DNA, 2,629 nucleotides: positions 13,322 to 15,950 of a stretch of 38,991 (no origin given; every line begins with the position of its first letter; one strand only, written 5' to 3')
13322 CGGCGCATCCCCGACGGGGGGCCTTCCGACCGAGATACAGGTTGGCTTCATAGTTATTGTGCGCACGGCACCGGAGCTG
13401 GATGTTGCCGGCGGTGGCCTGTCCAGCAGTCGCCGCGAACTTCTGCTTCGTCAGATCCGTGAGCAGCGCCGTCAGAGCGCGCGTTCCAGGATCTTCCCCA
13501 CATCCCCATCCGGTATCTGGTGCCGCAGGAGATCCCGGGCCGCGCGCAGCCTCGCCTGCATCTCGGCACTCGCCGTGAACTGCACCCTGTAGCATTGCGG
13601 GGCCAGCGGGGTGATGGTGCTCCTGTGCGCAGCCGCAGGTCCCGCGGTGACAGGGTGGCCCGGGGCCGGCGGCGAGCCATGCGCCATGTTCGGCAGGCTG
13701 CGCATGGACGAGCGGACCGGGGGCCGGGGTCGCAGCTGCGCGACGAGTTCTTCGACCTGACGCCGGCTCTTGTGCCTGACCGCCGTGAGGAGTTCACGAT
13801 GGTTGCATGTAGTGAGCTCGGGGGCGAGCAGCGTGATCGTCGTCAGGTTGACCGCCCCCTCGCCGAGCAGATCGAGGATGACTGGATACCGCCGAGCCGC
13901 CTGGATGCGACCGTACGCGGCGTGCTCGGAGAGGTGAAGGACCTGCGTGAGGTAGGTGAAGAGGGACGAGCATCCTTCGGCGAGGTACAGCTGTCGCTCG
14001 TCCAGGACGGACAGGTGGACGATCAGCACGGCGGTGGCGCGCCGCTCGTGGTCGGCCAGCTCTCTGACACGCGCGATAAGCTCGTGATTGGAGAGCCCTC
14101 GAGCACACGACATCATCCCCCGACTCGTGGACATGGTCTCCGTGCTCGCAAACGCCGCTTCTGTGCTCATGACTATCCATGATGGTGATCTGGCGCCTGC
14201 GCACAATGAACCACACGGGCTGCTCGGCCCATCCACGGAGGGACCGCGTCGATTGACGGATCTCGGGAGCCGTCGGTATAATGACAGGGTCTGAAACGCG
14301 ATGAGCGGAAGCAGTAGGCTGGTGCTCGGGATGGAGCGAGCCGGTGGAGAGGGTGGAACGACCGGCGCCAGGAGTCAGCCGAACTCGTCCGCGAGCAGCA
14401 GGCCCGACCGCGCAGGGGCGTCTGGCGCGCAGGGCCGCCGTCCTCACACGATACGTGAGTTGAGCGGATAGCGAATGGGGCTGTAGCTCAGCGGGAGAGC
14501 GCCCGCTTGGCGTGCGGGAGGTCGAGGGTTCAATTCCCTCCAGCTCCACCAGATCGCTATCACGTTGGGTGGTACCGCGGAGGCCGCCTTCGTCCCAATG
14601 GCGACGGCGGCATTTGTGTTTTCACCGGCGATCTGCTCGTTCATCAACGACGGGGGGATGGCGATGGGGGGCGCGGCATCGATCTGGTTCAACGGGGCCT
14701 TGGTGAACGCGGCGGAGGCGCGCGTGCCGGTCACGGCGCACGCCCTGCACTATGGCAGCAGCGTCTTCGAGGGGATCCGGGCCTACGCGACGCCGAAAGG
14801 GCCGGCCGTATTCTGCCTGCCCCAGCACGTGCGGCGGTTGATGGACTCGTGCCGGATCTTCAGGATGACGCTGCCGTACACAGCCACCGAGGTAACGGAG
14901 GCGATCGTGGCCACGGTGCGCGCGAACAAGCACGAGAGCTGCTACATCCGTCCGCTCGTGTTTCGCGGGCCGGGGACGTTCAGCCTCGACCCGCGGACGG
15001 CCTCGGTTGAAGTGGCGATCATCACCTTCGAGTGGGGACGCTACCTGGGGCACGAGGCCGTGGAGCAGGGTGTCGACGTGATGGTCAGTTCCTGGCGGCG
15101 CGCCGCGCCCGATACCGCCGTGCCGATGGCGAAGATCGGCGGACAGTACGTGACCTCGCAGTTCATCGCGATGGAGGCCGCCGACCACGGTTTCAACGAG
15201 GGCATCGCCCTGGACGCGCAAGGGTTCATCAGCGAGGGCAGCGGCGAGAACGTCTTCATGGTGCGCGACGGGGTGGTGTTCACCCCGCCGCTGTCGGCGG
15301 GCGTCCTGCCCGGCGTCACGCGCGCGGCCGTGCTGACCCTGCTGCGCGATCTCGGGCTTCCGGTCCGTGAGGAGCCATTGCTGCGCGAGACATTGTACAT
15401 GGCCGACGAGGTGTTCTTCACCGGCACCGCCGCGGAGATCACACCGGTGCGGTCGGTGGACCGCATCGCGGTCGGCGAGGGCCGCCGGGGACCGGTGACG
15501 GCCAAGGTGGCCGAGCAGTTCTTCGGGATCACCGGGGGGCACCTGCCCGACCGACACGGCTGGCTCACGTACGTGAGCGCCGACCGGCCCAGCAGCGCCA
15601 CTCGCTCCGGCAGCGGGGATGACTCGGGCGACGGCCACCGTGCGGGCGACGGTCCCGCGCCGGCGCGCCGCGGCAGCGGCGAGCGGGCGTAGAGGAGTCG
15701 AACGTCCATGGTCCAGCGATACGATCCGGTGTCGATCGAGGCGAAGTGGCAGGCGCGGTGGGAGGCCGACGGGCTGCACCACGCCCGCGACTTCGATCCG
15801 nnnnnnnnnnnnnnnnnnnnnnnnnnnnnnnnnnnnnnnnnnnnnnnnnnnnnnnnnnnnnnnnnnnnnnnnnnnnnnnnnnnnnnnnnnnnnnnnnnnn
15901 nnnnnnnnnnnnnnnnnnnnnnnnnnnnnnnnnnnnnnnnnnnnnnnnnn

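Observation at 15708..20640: Tandem, deeply diverged leuS paralogs; the second copy has altered class-I signature and editing motifs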

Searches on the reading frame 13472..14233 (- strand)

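Call 9: search_protein_families(library=pfam, proteins=[window:13472-14233:-])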
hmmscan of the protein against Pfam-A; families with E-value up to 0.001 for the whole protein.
window:13472-14233:- (253 aa): 0 families

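Call 84: search_protein_families(library=pfam, proteins=[window:13472-14233:-], max_evalue=1)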
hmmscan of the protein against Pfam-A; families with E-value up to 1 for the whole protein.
window:13472-14233:- (253 aa): 1 family
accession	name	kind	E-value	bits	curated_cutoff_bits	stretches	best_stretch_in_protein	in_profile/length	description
PF21815.4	PAS_PdeA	-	0.019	15.4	21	1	202-245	32-74/106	PdeA-like PAS domain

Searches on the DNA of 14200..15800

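Call 83: search_rna_families(source=window, start=14200, end=15800, threshold=evalue, max_evalue=1)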
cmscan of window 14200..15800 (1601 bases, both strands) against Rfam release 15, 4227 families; matches with E-value up to 1: 5.
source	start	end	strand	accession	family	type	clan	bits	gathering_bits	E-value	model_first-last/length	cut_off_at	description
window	14292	14600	+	RF00230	T-box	Cis-reg; leader;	-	65.9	93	1.1e-13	1-219/219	no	T-box leader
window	14477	14551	+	RF00023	tmRNA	Gene;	CL00001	43.8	47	1e-15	1-374/374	no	transfer-messenger RNA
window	14483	14549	-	RF04354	Plastid-ycf2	Cis-reg;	-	28.1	65.7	0.0029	1-75/75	no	Plastid-ycf2 5UTR RNA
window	14524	14660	+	RF04321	tmRNA_permuted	Gene;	-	23.9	47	0.018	36-93/213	no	permuted transfer-messenger RNA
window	14477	14547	+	RF01684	mascRNA-menRNA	Gene;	-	23.4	42.5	0.067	1-56/56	no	MALAT1-associated small cytoplasmic RNA/MEN beta RNA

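Call 85: search_rna_families(source=window, start=14230, end=14720, threshold=evalue, max_evalue=0.001, show_alignments=2)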
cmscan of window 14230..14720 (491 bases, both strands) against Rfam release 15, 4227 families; matches with E-value up to 0.001: 3.
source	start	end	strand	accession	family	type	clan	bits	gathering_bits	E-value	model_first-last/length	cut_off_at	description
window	14292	14600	+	RF00230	T-box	Cis-reg; leader;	-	65.9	93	3.4e-14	1-219/219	no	T-box leader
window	14477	14551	+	RF00023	tmRNA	Gene;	CL00001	43.8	47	3.2e-16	1-374/374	no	transfer-messenger RNA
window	14483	14549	-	RF04354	Plastid-ycf2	Cis-reg;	-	28.1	65.7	0.00089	1-75/75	no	Plastid-ycf2 5UTR RNA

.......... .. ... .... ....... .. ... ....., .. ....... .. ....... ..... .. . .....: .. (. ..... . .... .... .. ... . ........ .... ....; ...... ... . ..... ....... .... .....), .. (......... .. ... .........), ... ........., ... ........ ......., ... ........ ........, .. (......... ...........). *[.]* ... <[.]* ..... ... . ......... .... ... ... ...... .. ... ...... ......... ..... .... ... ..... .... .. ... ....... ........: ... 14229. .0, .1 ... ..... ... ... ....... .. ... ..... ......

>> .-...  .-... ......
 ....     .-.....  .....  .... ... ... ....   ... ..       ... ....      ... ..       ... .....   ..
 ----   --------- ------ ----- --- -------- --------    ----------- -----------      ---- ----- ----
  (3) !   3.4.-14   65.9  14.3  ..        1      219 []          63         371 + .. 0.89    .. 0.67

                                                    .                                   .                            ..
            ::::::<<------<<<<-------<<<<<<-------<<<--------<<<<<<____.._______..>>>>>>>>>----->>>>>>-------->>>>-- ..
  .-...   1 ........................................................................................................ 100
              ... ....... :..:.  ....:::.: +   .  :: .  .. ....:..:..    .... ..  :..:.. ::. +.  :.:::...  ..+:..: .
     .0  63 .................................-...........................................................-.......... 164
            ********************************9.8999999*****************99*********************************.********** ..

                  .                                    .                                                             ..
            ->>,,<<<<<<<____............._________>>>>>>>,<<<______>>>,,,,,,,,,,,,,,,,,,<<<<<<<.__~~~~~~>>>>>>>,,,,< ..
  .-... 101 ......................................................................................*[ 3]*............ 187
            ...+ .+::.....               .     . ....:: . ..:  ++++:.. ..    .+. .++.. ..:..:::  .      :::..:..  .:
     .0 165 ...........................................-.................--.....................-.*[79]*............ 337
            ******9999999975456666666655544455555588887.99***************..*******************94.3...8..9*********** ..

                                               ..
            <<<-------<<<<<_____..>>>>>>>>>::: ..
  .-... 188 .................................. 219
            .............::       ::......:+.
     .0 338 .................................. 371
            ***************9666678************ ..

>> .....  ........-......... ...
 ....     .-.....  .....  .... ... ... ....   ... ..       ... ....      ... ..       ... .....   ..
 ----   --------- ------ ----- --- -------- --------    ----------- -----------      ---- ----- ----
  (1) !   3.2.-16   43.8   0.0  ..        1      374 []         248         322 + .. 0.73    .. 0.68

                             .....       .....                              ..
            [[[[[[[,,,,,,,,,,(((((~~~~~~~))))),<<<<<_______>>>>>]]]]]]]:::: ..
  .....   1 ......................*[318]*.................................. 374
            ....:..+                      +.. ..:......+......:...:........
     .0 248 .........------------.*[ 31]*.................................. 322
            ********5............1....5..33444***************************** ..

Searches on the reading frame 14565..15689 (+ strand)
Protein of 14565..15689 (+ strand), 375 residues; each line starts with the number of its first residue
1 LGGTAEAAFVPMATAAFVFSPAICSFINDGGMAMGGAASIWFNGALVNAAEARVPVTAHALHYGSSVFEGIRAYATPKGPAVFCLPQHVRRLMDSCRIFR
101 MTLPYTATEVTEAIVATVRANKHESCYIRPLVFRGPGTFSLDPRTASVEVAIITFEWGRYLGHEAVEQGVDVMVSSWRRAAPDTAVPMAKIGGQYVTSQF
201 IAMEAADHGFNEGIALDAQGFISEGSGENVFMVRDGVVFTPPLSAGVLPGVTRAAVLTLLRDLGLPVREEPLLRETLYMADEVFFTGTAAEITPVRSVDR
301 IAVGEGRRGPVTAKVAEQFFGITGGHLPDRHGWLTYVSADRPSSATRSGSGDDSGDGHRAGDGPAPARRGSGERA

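Call 9: search_protein_families(library=pfam, proteins=[window:14565-15689:+])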
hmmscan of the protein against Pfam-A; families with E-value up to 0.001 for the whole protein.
window:14565-15689:+ (375 aa): 1 family
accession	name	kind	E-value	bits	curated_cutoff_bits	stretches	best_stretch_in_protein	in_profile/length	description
PF01063.24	Aminotran_4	-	1.3e-53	182.6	28.5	1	67-298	2-223/223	Amino-transferase class IV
